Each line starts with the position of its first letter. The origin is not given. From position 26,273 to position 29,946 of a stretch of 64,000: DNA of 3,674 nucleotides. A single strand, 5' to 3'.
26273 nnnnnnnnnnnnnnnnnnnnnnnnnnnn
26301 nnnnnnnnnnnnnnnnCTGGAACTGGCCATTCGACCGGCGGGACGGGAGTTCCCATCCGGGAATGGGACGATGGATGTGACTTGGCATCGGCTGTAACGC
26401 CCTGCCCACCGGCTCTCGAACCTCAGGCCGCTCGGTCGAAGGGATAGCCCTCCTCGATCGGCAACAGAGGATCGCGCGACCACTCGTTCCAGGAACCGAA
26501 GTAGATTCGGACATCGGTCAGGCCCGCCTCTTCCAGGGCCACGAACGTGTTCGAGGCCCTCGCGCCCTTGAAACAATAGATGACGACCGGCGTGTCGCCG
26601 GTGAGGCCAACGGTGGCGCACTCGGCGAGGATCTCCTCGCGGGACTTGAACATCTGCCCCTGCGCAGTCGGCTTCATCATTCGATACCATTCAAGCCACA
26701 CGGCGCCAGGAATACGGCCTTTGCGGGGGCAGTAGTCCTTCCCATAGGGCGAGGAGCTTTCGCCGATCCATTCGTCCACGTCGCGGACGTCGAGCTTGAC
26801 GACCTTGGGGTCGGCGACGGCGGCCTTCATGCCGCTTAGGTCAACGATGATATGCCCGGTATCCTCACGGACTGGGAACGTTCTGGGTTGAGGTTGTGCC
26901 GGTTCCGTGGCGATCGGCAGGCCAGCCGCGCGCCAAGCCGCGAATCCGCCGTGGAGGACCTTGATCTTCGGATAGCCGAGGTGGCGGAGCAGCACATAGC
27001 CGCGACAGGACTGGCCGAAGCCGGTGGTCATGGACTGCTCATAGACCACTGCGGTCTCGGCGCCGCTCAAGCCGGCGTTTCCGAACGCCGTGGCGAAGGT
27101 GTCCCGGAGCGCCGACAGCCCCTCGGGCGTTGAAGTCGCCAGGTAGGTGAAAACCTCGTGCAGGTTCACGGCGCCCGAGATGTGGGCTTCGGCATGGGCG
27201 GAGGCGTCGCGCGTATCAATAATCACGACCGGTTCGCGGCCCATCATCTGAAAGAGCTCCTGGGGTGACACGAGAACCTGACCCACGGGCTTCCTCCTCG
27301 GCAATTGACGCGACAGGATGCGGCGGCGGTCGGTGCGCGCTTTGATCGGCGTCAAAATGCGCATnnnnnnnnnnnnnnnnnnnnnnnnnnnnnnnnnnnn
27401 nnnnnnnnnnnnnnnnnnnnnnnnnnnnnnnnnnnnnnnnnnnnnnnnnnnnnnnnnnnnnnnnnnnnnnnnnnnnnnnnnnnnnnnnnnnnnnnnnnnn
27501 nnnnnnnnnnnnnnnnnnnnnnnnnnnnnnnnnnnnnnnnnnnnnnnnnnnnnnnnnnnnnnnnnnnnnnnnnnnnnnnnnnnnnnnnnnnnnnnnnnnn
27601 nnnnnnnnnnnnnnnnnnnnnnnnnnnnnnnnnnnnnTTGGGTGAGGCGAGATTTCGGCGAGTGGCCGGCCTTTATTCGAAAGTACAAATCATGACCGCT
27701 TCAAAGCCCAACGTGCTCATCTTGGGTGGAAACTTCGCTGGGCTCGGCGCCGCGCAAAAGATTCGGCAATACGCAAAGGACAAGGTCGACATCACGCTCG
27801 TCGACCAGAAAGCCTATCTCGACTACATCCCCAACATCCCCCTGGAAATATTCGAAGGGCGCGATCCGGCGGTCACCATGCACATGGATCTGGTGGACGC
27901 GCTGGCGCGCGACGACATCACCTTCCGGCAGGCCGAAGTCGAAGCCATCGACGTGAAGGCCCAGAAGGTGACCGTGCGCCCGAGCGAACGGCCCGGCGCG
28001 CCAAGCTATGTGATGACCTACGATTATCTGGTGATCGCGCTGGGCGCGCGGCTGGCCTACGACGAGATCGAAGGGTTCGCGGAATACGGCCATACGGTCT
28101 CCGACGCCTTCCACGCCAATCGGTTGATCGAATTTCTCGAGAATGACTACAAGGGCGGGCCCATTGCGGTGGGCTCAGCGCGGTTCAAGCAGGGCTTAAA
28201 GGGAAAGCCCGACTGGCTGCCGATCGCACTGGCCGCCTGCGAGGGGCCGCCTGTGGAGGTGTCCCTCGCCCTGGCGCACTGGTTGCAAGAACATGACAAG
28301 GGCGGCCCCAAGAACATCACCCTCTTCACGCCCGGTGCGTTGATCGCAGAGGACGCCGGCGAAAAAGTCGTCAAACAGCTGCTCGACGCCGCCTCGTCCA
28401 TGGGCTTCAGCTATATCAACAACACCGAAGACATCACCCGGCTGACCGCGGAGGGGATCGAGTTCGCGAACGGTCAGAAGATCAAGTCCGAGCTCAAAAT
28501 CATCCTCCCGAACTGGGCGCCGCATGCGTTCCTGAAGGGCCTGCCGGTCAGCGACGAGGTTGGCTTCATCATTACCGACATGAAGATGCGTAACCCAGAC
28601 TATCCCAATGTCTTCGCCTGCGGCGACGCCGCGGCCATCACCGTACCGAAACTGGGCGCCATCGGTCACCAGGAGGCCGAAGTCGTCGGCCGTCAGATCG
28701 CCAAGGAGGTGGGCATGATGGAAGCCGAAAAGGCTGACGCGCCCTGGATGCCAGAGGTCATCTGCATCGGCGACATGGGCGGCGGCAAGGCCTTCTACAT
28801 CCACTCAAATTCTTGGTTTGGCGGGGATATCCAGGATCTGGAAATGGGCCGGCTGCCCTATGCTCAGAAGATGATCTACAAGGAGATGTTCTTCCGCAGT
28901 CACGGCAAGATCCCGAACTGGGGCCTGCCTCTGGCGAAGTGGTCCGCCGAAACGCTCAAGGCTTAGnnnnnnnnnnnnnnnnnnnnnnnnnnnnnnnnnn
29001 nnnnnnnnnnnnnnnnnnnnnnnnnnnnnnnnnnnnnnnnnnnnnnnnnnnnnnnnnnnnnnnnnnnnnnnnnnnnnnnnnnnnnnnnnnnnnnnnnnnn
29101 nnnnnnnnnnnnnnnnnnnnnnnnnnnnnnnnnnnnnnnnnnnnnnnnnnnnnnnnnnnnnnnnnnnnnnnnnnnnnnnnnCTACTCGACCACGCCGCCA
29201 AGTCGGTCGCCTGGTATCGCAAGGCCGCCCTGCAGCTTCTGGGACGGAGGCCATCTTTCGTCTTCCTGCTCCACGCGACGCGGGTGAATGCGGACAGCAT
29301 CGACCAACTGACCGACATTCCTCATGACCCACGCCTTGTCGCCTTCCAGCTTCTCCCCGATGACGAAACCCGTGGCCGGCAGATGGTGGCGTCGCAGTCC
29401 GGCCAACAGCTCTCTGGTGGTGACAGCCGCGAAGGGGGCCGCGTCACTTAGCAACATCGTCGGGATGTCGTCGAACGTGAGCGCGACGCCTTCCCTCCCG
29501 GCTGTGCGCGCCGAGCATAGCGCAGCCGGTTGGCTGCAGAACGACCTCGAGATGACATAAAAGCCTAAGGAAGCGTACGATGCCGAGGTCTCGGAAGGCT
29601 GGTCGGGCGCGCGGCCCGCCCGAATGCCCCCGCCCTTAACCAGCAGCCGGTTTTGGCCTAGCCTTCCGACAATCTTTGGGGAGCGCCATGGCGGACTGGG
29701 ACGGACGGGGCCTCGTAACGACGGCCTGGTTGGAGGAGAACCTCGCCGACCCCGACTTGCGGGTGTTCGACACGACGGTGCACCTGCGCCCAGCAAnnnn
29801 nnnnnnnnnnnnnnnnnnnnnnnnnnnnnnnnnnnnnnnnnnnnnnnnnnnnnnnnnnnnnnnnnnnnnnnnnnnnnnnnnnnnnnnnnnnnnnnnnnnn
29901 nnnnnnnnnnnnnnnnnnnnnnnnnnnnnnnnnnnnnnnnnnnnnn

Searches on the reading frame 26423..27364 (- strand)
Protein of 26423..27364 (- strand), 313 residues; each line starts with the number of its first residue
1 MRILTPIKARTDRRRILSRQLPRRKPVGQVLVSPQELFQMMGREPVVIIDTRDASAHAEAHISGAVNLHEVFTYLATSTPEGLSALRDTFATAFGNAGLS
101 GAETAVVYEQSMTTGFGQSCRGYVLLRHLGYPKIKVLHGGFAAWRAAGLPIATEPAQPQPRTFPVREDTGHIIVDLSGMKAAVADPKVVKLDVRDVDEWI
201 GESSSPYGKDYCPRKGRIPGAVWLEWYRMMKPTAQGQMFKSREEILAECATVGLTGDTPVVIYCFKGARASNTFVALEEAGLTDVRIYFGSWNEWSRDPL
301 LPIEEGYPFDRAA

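Call 57: search_protein_families(library=pfam, proteins=[window:26423-27364:-], max_evalue=0.0001)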
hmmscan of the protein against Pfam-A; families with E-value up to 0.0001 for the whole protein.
window:26423-27364:- (313 aa): 1 family
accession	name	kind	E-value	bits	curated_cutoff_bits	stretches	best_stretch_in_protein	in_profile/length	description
PF00581.25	Rhodanese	-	3.9e-33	114.4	22.2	2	179-297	5-101/102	Rhodanese-like domain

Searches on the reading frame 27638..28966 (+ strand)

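Call 57: search_protein_families(library=pfam, proteins=[window:27638-28966:+], max_evalue=0.0001)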
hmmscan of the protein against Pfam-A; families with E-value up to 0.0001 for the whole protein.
window:27638-28966:+ (442 aa): 1 family
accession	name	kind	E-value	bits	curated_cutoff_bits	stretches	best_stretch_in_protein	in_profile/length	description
PF07992.20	Pyr_redox_2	-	1.5e-17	64.4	26.1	1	25-161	2-134/291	Pyridine nucleotide-disulphide oxidoreductase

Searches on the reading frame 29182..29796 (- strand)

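Call 57: search_protein_families(library=pfam, proteins=[window:29182-29796:-], max_evalue=0.0001)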
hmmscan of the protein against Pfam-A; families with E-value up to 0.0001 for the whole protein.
window:29182-29796:- (204 aa): 1 family
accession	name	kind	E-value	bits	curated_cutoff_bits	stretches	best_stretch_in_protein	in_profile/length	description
PF01522.26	Polysacc_deac_1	-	4.8e-06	27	23.1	1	98-154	3-48/124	Polysaccharide deacetylase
